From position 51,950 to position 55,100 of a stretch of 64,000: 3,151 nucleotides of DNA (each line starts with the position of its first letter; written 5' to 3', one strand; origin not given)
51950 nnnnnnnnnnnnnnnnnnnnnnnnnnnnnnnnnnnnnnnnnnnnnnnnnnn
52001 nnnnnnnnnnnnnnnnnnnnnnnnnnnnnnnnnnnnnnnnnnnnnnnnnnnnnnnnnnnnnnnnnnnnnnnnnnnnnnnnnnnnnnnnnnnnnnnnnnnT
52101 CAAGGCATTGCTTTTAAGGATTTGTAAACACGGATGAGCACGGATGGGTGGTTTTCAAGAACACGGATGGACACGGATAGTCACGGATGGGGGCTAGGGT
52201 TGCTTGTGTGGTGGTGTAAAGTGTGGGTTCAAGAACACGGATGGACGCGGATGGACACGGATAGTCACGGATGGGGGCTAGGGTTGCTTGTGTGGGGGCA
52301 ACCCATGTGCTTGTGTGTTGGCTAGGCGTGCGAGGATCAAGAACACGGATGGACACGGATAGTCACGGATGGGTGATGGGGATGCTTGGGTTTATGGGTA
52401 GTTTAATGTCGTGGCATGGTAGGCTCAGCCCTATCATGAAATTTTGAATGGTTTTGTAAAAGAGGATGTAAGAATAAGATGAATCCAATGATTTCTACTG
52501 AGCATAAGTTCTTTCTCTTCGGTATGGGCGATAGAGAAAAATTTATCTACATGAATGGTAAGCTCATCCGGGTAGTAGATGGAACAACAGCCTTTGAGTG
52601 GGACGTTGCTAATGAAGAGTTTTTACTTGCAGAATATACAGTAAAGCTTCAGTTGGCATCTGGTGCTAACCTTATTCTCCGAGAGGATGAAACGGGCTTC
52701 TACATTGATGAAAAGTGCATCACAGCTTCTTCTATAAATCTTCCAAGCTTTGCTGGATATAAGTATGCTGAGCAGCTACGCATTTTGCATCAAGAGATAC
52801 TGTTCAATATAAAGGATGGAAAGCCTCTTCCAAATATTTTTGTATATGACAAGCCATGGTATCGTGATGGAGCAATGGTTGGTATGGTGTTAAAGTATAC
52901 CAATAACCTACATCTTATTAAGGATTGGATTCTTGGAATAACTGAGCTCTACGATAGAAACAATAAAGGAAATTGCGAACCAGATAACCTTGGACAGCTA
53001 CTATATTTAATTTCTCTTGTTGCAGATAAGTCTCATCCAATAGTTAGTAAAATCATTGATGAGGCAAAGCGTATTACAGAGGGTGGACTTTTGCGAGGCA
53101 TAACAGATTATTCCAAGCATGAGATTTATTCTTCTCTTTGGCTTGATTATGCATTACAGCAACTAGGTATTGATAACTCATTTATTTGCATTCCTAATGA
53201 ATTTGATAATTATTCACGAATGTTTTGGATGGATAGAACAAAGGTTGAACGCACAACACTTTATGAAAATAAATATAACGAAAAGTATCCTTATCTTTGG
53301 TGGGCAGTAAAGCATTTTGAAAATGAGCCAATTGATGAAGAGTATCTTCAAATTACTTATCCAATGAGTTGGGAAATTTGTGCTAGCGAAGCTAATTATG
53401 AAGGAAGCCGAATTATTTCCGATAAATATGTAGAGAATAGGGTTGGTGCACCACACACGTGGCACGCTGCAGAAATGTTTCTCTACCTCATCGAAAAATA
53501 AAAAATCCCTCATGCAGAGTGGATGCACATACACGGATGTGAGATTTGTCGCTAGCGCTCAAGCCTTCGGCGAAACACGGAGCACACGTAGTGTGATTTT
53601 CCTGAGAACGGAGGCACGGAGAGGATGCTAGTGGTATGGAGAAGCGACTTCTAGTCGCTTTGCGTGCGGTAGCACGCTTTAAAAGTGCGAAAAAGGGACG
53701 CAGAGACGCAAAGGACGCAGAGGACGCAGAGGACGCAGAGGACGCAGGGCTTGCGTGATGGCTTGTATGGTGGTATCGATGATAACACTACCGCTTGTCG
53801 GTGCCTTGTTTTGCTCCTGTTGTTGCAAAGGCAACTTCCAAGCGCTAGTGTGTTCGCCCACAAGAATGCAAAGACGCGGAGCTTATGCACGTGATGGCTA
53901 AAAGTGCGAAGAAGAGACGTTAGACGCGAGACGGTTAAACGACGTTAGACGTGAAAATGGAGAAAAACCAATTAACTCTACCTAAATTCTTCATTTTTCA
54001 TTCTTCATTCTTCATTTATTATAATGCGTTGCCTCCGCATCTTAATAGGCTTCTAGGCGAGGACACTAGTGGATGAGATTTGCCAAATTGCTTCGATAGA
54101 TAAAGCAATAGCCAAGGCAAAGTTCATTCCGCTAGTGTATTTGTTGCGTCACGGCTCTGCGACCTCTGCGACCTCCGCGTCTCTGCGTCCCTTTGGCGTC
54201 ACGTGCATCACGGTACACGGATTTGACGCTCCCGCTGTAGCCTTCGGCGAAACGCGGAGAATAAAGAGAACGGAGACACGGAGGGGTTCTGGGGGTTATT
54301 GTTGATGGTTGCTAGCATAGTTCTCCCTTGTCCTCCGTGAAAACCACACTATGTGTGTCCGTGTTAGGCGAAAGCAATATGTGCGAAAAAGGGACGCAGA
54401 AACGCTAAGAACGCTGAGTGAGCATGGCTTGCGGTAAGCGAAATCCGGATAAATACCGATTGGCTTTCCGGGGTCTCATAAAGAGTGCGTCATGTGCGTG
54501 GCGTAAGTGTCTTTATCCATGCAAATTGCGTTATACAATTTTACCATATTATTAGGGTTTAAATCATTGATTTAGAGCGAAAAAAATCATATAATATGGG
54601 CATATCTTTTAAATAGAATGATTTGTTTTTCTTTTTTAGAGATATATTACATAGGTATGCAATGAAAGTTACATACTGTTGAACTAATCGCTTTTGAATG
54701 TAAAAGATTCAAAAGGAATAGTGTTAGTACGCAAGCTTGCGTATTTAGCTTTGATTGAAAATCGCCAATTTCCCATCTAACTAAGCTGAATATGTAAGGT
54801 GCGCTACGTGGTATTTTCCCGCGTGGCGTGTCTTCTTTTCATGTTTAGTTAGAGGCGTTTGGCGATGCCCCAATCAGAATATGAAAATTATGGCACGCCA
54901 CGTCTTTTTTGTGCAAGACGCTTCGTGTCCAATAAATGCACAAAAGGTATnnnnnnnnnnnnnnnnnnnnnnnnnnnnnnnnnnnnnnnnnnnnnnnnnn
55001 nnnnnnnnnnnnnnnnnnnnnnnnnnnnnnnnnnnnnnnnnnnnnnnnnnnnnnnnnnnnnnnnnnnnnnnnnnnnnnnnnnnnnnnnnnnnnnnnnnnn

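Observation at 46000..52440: A second pair of GC-rich direct repeats ('CACGGAT' family) brackets a 3-gene block (unknown 707-aa protein, Nnr, esterase-CE4 fusion)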

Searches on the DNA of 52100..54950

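Call 49: search_rna_families(source=window, start=52100, end=54950, threshold=evalue, max_evalue=5)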
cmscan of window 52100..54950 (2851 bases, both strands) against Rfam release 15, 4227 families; matches with E-value up to 5: 0.
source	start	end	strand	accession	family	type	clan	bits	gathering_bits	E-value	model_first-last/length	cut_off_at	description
